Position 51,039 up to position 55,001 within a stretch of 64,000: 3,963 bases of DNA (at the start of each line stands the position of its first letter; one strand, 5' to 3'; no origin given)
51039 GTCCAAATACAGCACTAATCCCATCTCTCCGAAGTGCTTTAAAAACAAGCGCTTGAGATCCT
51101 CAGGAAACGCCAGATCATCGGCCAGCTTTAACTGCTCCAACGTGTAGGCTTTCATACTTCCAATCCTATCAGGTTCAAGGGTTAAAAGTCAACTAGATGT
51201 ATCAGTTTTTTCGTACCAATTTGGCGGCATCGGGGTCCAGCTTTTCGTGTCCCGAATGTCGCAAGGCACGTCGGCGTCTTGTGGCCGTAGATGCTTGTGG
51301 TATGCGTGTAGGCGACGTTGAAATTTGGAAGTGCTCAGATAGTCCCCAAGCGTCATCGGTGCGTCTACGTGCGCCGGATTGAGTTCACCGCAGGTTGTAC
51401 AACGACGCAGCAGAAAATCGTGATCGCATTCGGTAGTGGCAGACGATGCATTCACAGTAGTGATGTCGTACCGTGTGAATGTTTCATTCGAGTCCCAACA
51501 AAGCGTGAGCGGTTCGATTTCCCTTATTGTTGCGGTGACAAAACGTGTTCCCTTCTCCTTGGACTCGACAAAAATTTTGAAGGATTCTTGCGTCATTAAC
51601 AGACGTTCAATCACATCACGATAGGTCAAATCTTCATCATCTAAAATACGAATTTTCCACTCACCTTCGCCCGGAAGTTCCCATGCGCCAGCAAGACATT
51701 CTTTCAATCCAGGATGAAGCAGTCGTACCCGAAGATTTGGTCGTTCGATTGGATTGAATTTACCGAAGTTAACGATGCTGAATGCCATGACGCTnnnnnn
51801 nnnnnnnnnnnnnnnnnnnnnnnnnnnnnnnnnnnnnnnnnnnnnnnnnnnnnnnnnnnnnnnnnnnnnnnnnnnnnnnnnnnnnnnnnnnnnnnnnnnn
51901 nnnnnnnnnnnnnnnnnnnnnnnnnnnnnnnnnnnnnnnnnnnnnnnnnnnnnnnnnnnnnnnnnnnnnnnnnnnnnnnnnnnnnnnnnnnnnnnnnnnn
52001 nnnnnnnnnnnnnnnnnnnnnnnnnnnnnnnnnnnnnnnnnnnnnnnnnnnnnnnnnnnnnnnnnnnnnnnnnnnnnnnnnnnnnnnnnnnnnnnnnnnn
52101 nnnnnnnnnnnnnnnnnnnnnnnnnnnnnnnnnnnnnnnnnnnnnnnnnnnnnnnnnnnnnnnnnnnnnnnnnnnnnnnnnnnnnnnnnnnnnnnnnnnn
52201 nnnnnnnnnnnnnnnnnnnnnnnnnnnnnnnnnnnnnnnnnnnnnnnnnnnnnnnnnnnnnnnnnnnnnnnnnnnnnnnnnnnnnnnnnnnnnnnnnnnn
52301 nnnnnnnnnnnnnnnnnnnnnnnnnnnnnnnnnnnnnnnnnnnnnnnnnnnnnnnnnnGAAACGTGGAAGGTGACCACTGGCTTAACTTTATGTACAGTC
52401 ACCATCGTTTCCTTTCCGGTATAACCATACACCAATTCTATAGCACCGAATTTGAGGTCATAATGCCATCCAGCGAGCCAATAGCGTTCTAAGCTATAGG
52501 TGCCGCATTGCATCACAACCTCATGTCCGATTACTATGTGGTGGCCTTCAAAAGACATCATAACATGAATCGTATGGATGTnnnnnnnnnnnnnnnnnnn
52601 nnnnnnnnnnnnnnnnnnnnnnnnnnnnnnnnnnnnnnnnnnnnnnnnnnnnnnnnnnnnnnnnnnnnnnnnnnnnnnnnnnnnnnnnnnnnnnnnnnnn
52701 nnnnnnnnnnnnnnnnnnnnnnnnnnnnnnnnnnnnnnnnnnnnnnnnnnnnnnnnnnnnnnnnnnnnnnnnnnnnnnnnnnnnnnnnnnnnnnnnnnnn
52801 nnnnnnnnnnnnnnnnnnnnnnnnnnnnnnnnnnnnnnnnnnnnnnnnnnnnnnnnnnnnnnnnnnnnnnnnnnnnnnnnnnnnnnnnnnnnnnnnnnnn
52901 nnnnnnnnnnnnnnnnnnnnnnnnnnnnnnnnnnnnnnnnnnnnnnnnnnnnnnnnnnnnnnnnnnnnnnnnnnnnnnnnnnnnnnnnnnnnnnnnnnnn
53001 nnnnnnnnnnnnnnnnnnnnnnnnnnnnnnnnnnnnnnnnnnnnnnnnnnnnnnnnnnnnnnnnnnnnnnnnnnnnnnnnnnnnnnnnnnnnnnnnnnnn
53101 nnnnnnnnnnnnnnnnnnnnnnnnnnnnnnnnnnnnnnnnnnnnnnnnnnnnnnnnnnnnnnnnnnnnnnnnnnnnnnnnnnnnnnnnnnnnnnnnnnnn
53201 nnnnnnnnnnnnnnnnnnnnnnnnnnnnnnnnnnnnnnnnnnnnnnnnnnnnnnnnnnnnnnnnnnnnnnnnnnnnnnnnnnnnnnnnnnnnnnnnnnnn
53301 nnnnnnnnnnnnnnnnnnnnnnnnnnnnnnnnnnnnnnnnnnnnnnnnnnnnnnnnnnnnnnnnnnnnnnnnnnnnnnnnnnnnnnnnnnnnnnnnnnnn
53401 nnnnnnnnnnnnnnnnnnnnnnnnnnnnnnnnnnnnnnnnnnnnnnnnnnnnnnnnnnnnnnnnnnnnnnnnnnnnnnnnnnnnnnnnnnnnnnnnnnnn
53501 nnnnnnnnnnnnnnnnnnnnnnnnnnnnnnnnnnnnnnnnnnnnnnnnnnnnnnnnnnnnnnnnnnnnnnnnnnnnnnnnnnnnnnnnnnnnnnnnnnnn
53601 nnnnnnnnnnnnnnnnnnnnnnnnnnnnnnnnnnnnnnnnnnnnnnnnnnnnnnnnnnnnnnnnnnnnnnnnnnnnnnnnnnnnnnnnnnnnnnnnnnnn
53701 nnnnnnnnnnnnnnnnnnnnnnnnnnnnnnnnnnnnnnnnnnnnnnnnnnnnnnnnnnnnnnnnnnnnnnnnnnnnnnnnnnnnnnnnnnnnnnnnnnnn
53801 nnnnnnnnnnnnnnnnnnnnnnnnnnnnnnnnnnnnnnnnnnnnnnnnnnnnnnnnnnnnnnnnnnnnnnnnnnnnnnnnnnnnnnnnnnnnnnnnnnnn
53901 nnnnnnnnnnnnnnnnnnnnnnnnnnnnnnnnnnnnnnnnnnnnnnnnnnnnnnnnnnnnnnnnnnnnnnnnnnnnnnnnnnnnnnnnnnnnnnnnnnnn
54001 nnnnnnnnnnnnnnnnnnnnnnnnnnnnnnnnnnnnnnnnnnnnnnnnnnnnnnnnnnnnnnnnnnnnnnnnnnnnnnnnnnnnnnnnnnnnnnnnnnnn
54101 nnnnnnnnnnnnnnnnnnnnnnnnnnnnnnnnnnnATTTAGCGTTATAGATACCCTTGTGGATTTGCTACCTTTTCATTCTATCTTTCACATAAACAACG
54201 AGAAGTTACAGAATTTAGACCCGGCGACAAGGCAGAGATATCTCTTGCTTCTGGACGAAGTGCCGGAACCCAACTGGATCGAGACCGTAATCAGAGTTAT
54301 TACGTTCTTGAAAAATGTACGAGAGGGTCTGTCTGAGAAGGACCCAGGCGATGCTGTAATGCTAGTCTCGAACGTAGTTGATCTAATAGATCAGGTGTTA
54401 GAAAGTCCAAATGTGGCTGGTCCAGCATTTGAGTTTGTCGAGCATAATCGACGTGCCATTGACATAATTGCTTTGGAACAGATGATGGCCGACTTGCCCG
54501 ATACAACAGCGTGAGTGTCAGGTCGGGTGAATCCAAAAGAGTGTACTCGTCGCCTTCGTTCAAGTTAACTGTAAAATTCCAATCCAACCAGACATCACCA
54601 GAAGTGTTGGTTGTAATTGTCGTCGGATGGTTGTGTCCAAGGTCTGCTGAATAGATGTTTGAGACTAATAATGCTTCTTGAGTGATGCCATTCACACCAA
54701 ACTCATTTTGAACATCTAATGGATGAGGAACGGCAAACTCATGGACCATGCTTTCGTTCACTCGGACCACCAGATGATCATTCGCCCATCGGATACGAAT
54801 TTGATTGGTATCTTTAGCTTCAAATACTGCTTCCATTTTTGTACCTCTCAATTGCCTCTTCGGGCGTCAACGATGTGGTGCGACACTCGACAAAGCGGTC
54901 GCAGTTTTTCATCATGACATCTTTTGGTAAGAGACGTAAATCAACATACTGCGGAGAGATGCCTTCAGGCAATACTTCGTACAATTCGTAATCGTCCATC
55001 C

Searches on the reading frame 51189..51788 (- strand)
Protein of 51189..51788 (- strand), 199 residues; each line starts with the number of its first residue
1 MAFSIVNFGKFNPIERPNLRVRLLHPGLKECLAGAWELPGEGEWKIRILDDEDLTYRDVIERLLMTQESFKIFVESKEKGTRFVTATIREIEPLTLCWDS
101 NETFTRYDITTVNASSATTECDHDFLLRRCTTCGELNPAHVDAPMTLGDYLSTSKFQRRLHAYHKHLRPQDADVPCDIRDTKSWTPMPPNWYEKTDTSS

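Call 54: search_protein_families(library=pfam, proteins=[window:51189-51788:-], max_evalue=1)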
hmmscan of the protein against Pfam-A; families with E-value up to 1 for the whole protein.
window:51189-51788:- (199 aa): 1 family
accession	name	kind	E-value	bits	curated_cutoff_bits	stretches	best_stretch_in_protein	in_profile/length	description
PF23458.2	DUF7130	-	0.15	12.4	35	1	110-144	36-70/89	Domain of unknown function (DUF7130)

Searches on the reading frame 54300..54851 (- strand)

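Call 54: search_protein_families(library=pfam, proteins=[window:54300-54851:-], max_evalue=1)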
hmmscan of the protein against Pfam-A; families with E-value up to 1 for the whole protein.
window:54300-54851:- (183 aa): 2 families
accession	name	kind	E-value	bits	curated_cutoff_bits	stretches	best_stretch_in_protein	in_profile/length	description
PF06439.18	3keto-disac_hyd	-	0.05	14.1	26.8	1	6-44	118-156/187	3-keto-disaccharide hydrolase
PF24408.1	wHTH-Calcineurin_assc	-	0.098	13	27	1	136-164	26-55/56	wHTH-Calcineurin_assc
